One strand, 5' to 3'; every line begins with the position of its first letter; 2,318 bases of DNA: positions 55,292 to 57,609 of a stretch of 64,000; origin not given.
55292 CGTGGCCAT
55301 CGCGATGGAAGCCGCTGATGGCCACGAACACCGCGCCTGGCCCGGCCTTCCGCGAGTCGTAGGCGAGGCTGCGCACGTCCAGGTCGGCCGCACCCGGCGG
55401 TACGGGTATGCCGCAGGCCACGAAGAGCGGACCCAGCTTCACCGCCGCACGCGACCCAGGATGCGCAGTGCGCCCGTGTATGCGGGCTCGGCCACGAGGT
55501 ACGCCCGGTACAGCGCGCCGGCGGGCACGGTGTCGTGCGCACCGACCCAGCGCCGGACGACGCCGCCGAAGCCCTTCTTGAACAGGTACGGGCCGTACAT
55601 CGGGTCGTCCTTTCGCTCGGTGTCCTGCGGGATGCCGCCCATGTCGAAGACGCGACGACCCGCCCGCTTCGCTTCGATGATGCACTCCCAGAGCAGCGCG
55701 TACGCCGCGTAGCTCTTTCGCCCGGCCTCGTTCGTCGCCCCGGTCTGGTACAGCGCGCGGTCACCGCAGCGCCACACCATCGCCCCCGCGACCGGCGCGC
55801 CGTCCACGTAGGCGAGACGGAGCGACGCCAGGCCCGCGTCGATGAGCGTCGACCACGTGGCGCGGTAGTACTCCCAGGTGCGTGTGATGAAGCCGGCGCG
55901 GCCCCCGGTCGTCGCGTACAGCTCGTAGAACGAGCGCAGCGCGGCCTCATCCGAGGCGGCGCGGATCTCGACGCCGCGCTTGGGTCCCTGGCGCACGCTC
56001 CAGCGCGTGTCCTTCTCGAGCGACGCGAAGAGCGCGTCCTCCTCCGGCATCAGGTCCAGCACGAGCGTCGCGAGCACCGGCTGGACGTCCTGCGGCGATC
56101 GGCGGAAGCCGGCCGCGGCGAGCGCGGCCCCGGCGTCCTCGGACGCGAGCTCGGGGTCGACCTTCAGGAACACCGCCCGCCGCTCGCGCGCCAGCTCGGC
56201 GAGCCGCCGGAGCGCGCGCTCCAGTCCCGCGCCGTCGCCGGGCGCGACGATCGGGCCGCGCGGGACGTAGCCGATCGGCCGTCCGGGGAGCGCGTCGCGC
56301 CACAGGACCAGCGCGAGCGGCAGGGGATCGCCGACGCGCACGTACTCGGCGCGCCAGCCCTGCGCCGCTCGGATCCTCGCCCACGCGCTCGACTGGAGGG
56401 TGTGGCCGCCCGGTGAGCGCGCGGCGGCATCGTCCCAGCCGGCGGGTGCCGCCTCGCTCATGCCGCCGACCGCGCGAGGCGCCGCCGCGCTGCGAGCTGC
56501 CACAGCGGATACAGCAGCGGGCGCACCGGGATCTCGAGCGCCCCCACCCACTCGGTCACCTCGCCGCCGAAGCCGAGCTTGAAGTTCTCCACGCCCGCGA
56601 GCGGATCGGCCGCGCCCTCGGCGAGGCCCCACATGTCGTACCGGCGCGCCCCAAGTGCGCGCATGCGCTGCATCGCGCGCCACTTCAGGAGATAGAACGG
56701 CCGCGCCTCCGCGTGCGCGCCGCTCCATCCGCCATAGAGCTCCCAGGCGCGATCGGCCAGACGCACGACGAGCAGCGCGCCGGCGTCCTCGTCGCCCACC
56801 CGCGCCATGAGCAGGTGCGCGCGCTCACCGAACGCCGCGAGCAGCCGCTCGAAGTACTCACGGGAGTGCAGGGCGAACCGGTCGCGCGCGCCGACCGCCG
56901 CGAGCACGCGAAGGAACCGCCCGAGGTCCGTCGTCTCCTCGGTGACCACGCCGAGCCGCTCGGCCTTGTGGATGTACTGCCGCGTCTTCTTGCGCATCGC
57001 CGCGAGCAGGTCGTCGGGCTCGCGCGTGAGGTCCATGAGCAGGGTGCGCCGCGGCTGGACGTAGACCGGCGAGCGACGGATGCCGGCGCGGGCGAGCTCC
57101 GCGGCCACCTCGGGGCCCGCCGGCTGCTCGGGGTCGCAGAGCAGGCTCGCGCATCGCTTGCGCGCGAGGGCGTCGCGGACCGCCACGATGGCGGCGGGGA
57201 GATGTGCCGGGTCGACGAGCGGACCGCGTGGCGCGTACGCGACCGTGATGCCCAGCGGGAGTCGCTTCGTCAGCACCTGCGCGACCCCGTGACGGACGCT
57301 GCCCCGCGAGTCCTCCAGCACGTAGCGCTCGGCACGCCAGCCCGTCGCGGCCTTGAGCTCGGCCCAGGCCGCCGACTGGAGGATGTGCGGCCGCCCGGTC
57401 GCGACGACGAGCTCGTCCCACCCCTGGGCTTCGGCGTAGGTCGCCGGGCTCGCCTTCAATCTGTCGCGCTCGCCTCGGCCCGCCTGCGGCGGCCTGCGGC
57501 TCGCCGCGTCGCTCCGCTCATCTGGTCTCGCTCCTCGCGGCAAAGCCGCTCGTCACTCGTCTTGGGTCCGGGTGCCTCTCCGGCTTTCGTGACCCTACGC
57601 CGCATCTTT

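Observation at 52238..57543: Non-dcw cell-wall cluster: murE plus two FemAB paralogs plus a P-loop AAA_33/zeta-like kinase plus a membrane-anchored TolB-like propeller, all translationally coupled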

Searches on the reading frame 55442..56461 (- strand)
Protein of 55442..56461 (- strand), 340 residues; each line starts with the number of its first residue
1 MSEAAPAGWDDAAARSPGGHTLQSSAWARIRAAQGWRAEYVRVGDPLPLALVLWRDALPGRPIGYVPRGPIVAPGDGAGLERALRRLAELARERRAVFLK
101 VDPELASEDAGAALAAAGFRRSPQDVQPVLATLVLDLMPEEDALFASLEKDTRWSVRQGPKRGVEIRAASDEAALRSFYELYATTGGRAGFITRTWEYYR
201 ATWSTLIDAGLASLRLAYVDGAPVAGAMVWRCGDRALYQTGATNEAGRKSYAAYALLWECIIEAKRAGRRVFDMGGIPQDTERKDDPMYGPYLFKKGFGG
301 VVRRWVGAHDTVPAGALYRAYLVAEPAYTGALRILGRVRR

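Call 6: search_protein_families(library=pfam, proteins=[window:55442-56461:-], max_evalue=0.01)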
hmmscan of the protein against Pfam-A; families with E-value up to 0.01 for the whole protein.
window:55442-56461:- (340 aa): 2 families
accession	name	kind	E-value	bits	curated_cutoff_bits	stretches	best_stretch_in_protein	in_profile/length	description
PF02388.22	FemAB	-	1.1e-35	123.8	24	3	222-324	306-404/406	FemAB family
PF13480.13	Acetyltransf_6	-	1.6e-18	67.7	22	1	150-278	5-138/143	Acetyltransferase (GNAT) domain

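Call 7: search_protein_families(library=ncbifam, proteins=[window:55442-56461:-], max_evalue=0.01)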
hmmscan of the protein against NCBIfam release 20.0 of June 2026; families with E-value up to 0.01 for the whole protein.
window:55442-56461:- (340 aa): 2 families
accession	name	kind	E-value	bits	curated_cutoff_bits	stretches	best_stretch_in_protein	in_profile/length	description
NF047883.1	UAcmpLyAlTFemX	equivalog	9.1e-21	74.5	500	1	14-318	20-332/337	UDP-N-acetylmuramoylpentapeptide-lysine N(6)-alanyltransferase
TIGR03019.1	pepcterm_femAB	equivalog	1.9e-11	43.6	260.35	1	129-300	117-276/330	FemAB family XrtA/PEP-CTERM system-associated protein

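Call 18: search_protein_families(library=padloc, proteins=[window:55442-56461:-], max_evalue=0.01)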
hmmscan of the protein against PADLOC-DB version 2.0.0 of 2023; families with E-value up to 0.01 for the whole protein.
window:55442-56461:- (340 aa): 0 families

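Call 34: search_solved_structures(query=window:55442-56461:-, max_evalue=0.01, show_alignments=3)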
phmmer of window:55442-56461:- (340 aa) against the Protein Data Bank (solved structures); distinct sequences matched with E-value up to 0.01: 7.
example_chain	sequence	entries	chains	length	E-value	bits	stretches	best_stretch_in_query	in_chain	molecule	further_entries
6snr_A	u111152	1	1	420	7.6e-27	97.7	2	15-220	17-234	Lipid II:glycine glycyltransferase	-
4ii9_A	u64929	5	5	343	1.2e-15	60.8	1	9-317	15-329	FemX | UDP-N-acetylmuramoylpentapeptide-lysine N(6)-alanyltransferase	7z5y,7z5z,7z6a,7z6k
1ne9_A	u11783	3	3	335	1.3e-15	60.8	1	9-314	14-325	FemX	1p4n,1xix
3gkr_A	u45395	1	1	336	1.3e-15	60.7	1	9-314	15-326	FemX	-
1xe4_A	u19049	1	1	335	2.4e-15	59.9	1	9-314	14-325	FemX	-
1xf8_A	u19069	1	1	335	3.7e-15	59.3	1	9-314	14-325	FemX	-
1lrz_A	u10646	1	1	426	0.00042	22.9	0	229-322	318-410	factor essential for expression of methicillin resistance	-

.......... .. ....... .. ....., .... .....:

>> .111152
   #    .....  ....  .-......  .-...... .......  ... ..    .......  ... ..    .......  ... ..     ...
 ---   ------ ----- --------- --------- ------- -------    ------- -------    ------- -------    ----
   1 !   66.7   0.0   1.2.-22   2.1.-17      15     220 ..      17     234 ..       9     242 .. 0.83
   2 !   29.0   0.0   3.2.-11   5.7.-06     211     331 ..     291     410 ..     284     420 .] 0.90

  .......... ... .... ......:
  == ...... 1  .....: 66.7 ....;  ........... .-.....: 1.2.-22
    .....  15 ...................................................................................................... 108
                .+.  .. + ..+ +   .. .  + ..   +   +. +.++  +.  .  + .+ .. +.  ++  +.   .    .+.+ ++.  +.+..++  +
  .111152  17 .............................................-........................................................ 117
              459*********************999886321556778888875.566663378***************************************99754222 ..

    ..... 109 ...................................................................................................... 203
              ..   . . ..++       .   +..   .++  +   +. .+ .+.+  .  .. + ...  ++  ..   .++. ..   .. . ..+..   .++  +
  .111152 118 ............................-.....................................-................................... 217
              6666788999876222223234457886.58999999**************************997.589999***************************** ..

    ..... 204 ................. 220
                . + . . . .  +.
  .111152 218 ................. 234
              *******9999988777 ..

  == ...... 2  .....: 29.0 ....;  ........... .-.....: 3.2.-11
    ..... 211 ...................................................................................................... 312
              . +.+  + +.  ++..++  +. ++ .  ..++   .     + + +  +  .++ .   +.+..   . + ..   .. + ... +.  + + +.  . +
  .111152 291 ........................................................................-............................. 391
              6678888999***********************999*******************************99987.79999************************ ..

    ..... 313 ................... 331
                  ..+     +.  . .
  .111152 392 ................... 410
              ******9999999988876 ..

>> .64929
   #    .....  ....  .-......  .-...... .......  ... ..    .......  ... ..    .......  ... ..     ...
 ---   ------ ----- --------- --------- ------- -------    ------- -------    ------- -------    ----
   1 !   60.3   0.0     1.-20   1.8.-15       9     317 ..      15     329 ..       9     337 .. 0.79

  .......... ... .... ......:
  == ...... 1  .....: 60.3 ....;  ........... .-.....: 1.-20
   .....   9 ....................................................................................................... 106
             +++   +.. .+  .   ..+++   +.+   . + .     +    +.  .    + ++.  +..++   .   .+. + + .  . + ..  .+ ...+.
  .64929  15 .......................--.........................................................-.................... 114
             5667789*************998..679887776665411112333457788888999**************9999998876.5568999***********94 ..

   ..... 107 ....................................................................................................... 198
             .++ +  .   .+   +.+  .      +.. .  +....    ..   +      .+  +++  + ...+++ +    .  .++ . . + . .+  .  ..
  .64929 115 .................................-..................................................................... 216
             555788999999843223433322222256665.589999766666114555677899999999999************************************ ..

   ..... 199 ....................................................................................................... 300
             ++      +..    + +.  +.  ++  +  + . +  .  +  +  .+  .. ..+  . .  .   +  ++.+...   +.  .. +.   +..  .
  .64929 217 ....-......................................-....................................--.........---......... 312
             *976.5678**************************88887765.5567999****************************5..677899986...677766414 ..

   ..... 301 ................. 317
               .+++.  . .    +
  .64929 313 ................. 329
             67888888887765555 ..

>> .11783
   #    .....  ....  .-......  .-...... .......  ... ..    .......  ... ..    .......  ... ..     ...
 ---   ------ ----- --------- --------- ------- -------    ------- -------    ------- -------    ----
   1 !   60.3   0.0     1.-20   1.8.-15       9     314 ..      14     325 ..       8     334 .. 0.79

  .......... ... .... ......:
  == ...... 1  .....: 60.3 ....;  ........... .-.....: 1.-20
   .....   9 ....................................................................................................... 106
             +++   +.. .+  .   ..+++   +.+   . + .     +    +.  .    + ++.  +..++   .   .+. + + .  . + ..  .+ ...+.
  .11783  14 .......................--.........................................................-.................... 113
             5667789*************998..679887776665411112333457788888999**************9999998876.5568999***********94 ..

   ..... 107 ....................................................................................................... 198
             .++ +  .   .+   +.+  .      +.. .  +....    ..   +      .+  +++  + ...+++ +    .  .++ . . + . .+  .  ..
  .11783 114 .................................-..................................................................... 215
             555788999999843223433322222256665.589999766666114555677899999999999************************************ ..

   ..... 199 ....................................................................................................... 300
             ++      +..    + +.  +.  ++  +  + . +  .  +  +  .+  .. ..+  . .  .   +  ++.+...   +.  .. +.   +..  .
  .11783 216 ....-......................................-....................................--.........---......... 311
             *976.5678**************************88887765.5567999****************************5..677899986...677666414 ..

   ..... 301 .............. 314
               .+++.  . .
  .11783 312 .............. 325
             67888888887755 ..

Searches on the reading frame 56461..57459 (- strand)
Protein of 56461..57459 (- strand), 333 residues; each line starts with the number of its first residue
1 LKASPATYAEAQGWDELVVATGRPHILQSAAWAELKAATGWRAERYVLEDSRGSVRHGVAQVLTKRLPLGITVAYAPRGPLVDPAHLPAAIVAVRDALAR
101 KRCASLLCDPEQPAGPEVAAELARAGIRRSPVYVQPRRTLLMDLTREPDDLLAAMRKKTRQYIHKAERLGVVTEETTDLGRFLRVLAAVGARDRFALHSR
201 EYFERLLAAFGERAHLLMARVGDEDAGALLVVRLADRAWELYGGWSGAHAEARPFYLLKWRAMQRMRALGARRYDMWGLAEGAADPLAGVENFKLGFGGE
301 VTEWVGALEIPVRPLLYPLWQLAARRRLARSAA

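Call 6: search_protein_families(library=pfam, proteins=[window:56461-57459:-], max_evalue=0.01)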
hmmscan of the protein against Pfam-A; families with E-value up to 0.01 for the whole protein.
window:56461-57459:- (333 aa): 2 families
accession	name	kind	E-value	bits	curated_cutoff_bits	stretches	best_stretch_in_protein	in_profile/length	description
PF02388.22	FemAB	-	9.4e-39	133.8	24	3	228-324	310-405/406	FemAB family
PF13480.13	Acetyltransf_6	-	8.5e-15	55.6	22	1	155-282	3-137/143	Acetyltransferase (GNAT) domain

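Call 7: search_protein_families(library=ncbifam, proteins=[window:56461-57459:-], max_evalue=0.01)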
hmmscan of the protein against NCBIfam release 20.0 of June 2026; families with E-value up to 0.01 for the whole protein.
window:56461-57459:- (333 aa): 2 families
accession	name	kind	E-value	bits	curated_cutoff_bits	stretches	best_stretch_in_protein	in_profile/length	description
NF047883.1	UAcmpLyAlTFemX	equivalog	2e-20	73.4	500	1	13-306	14-321/337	UDP-N-acetylmuramoylpentapeptide-lysine N(6)-alanyltransferase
TIGR03019.1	pepcterm_femAB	equivalog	1e-12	47.8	260.35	1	139-276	120-258/330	FemAB family XrtA/PEP-CTERM system-associated protein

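Call 18: search_protein_families(library=padloc, proteins=[window:56461-57459:-], max_evalue=0.01)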
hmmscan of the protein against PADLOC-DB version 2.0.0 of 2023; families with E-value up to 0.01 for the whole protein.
window:56461-57459:- (333 aa): 0 families

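Call 33: search_solved_structures(query=window:56461-57459:-, max_evalue=0.01, show_alignments=3)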
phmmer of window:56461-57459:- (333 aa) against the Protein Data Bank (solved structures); distinct sequences matched with E-value up to 0.01: 9.
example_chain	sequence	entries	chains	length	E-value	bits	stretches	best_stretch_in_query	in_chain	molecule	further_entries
6snr_A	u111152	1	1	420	4.5e-20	75.3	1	15-213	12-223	Lipid II:glycine glycyltransferase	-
1ne9_A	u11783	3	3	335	1.6e-11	47.2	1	19-314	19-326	FemX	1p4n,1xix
3gkr_A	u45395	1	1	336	1.6e-11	47.2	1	19-314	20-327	FemX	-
4ii9_A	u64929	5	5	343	1.6e-11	47.2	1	16-314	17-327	FemX | UDP-N-acetylmuramoylpentapeptide-lysine N(6)-alanyltransferase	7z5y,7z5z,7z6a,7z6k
1xf8_A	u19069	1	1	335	2.2e-11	46.8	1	19-314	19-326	FemX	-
1xe4_A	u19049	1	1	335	3.9e-11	46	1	20-314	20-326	FemX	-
9wqw_A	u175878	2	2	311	1.2e-06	31.2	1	88-303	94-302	aminoacyl-tRNA-dependent peptide synthase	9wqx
9wqy_A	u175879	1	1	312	5.1e-06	29.1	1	88-303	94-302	aminoacyl-tRNA-dependent peptide synthase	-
1lrz_A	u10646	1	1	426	0.00048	22.6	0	242-320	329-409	factor essential for expression of methicillin resistance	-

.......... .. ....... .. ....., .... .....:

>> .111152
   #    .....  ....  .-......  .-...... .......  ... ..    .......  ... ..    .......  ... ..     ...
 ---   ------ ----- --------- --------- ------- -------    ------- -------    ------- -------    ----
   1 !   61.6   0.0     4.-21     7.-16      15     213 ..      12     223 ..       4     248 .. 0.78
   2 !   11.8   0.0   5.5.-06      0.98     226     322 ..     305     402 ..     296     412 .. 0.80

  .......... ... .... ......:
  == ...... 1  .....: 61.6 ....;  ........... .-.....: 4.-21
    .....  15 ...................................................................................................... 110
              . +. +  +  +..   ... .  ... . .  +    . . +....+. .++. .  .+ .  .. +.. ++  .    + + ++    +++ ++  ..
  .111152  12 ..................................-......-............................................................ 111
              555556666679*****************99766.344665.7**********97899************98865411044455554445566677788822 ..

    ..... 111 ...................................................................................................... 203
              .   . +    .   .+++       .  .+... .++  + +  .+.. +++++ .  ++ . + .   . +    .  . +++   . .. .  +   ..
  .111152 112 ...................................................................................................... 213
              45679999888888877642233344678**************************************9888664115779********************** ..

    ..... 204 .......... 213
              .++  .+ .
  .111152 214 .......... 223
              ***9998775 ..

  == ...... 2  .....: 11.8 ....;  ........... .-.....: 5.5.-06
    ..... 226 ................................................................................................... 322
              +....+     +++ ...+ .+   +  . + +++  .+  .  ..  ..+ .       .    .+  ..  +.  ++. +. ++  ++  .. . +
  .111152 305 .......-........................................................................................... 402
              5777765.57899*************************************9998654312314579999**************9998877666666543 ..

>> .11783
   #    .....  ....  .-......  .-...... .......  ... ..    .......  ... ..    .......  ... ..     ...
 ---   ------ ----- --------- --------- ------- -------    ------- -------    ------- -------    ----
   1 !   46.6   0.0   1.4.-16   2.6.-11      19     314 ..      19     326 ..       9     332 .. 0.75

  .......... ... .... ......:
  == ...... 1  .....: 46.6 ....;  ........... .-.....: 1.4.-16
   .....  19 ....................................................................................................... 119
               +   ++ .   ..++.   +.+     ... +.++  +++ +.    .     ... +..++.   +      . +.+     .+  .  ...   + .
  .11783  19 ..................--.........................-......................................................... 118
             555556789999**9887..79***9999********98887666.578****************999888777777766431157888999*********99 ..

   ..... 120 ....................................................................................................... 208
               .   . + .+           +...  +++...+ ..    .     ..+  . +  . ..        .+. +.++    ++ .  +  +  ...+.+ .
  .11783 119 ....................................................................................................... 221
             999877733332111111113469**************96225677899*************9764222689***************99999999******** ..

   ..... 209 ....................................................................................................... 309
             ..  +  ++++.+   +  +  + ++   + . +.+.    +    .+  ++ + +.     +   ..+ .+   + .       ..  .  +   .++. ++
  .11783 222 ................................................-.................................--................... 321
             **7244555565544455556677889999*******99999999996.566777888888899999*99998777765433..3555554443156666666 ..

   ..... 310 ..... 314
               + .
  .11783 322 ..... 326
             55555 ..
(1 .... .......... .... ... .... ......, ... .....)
